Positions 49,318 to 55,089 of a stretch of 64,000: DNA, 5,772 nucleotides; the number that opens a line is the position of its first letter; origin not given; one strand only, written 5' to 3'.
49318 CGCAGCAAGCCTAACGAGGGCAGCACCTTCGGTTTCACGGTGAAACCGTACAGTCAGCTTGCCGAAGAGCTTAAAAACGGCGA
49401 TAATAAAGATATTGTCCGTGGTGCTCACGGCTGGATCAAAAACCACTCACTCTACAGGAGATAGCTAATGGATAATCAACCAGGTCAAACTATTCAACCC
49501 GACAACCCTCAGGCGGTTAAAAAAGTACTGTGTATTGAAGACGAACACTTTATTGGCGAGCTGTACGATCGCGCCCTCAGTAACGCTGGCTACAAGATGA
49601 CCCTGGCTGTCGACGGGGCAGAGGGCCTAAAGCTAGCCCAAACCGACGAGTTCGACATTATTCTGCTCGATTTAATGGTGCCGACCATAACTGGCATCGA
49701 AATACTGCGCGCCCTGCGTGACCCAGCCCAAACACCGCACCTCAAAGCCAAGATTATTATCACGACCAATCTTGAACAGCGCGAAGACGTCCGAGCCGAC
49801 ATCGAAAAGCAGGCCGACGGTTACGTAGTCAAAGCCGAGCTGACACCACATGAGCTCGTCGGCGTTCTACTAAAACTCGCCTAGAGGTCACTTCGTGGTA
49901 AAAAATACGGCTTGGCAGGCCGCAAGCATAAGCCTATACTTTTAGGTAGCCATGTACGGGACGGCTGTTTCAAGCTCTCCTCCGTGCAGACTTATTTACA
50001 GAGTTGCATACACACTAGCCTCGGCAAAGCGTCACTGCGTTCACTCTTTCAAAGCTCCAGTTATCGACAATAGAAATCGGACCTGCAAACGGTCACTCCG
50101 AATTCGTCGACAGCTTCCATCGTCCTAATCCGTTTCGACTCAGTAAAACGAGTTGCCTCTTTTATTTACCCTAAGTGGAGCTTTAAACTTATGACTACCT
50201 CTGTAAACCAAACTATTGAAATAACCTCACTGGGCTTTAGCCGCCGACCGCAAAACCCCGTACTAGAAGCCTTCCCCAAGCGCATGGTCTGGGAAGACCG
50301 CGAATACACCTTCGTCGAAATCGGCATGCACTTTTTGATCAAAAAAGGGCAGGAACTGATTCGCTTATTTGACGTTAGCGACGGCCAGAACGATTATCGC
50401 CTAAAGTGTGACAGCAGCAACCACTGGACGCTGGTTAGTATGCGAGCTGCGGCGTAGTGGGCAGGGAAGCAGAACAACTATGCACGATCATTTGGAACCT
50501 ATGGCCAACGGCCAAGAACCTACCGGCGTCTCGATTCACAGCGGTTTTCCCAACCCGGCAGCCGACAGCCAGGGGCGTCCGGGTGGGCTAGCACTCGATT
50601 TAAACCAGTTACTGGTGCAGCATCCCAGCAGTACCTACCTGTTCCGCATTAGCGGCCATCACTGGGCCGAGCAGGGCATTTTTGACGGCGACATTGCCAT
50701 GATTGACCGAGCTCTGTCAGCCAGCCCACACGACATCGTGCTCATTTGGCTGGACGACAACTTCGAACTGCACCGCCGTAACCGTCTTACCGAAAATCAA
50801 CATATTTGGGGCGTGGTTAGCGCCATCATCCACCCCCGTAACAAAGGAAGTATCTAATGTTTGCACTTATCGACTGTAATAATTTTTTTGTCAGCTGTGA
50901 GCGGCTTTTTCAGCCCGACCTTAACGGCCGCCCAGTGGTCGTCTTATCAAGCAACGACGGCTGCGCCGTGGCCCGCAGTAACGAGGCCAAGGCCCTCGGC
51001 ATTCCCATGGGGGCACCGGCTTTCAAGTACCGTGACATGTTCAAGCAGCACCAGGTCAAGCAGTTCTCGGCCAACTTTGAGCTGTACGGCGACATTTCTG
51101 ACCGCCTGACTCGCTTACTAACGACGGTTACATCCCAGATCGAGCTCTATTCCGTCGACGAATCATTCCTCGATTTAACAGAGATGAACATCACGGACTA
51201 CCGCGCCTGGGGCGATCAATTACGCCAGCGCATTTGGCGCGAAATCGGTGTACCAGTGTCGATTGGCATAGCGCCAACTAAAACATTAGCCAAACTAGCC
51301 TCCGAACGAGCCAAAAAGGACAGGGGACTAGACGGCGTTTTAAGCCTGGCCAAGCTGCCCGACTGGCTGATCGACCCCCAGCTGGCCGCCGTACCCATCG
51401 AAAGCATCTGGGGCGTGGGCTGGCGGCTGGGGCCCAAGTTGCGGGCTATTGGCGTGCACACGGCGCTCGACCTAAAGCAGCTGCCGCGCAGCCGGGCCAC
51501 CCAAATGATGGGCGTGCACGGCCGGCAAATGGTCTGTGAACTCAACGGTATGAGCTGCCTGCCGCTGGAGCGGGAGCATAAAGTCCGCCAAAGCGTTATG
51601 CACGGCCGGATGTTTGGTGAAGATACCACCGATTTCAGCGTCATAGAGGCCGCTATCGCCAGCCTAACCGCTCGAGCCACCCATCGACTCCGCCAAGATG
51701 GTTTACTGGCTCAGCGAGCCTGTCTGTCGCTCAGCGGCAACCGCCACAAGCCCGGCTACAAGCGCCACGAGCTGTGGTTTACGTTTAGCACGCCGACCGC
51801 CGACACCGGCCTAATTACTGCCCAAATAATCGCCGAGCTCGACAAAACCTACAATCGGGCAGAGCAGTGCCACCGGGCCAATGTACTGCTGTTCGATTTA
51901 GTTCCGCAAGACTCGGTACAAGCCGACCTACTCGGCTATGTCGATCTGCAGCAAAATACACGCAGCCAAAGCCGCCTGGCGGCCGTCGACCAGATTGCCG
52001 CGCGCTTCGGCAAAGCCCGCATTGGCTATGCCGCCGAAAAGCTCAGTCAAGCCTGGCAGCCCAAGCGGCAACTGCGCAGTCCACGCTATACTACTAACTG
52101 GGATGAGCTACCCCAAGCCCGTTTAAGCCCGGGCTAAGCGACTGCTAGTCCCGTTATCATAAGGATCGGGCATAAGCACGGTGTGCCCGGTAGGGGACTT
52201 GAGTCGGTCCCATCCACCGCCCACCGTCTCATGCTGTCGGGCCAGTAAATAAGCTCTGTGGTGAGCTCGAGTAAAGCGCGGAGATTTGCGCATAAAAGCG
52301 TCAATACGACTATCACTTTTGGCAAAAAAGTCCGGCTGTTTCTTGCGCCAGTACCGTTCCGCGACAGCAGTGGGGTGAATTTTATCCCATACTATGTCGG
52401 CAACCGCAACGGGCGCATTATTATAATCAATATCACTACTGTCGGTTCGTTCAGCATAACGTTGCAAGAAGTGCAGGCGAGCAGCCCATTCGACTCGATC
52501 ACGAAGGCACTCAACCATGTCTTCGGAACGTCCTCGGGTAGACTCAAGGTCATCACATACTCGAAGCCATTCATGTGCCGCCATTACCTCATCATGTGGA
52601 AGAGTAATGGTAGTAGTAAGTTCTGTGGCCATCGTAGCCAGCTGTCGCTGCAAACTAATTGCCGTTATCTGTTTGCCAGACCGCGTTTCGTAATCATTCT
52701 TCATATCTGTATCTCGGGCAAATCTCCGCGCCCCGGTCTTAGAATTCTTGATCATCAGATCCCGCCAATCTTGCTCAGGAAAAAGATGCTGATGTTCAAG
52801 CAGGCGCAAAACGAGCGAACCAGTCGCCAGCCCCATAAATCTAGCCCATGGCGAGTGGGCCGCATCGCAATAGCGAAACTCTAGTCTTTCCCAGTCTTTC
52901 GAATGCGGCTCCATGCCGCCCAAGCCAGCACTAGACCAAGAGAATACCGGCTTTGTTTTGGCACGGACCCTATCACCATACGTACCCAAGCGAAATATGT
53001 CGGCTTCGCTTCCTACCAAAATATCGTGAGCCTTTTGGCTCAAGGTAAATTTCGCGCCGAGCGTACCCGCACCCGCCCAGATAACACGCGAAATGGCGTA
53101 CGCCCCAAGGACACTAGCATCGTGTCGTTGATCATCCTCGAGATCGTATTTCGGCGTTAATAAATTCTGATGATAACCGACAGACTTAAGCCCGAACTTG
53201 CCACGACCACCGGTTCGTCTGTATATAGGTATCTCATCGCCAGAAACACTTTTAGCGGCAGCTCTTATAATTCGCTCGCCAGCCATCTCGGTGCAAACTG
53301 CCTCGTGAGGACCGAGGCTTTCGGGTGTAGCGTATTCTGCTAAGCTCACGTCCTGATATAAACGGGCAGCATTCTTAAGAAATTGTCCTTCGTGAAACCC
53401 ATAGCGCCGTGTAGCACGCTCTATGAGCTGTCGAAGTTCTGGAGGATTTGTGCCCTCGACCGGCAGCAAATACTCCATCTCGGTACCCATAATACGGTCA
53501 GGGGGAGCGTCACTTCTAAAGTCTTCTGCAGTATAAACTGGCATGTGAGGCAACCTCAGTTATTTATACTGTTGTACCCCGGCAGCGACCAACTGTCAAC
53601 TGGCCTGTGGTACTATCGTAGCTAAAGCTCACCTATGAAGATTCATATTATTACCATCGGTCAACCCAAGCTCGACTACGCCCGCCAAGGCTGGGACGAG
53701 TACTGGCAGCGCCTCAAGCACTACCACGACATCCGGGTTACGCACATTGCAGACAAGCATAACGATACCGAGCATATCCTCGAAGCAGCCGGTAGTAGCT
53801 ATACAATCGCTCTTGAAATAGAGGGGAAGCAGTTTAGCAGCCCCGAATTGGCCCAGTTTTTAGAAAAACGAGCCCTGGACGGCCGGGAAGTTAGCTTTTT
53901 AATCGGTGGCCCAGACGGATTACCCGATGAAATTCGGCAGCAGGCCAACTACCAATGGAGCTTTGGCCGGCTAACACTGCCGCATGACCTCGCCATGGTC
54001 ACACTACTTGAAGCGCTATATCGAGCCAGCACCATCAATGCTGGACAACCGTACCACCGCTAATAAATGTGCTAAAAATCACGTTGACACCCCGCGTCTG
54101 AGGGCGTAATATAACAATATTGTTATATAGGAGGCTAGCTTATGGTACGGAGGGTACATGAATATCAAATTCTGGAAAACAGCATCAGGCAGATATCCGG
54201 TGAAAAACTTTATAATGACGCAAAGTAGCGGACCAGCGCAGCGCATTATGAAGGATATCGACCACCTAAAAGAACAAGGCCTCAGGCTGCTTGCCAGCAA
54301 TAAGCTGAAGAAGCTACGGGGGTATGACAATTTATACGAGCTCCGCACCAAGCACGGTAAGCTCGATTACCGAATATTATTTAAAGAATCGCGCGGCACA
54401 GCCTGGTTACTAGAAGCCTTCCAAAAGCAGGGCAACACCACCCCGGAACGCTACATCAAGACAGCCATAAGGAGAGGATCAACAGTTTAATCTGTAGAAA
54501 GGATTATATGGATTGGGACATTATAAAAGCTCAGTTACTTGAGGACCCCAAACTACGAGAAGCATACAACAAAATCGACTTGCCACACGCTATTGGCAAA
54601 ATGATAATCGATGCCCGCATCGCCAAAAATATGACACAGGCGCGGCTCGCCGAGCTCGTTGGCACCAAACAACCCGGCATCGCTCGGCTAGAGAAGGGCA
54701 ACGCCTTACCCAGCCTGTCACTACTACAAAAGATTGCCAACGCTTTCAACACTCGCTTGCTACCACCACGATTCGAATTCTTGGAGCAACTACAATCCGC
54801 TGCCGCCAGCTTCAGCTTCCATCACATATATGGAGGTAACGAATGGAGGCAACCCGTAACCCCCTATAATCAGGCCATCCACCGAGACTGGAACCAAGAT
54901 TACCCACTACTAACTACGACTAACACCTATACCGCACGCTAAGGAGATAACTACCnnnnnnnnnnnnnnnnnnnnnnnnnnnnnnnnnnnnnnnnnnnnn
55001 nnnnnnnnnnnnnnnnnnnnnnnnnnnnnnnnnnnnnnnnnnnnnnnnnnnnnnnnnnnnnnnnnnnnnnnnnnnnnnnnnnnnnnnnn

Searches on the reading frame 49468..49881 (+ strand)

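Call 98: search_protein_families(library=pfam, proteins=[window:49468-49881:+], max_evalue=0.00001)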
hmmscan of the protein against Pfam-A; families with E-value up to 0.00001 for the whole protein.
window:49468-49881:+ (138 aa): 1 family
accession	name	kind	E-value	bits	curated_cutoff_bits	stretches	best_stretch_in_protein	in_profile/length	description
PF00072.30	Response_reg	-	4.5e-18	65.9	30.2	1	20-129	1-105/111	Response regulator receiver domain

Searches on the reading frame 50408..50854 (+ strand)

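Call 98: search_protein_families(library=pfam, proteins=[window:50408-50854:+], max_evalue=0.00001)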
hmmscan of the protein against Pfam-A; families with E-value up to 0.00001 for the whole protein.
window:50408-50854:+ (149 aa): 1 family
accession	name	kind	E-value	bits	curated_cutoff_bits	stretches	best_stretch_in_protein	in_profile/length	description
PF00717.28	Peptidase_S24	-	4.7e-07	30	23.3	1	43-133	6-89/116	Peptidase S24-like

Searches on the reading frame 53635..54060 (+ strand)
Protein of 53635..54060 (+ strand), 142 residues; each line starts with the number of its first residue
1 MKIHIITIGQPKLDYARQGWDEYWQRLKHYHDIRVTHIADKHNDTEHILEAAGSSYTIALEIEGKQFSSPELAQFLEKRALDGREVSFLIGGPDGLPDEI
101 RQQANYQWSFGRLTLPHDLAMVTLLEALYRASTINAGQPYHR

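Call 98: search_protein_families(library=pfam, proteins=[window:53635-54060:+], max_evalue=0.00001)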
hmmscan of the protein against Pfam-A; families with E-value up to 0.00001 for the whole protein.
window:53635-54060:+ (142 aa): 1 family
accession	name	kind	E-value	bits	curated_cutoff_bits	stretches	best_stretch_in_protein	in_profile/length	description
PF02590.22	SPOUT_MTase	-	2.4e-42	145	27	1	1-141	1-154/154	Predicted SPOUT methyltransferase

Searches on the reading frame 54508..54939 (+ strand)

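Call 98: search_protein_families(library=pfam, proteins=[window:54508-54939:+], max_evalue=0.00001)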
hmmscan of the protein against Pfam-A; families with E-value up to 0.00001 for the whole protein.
window:54508-54939:+ (144 aa): 2 families
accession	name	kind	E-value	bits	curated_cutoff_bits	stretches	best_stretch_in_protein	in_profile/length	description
PF01381.28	HTH_3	-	4.1e-13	49.6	23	1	35-84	3-52/55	Helix-turn-helix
PF13560.12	HTH_31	-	4e-06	27.5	27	1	37-82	10-56/64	Helix-turn-helix domain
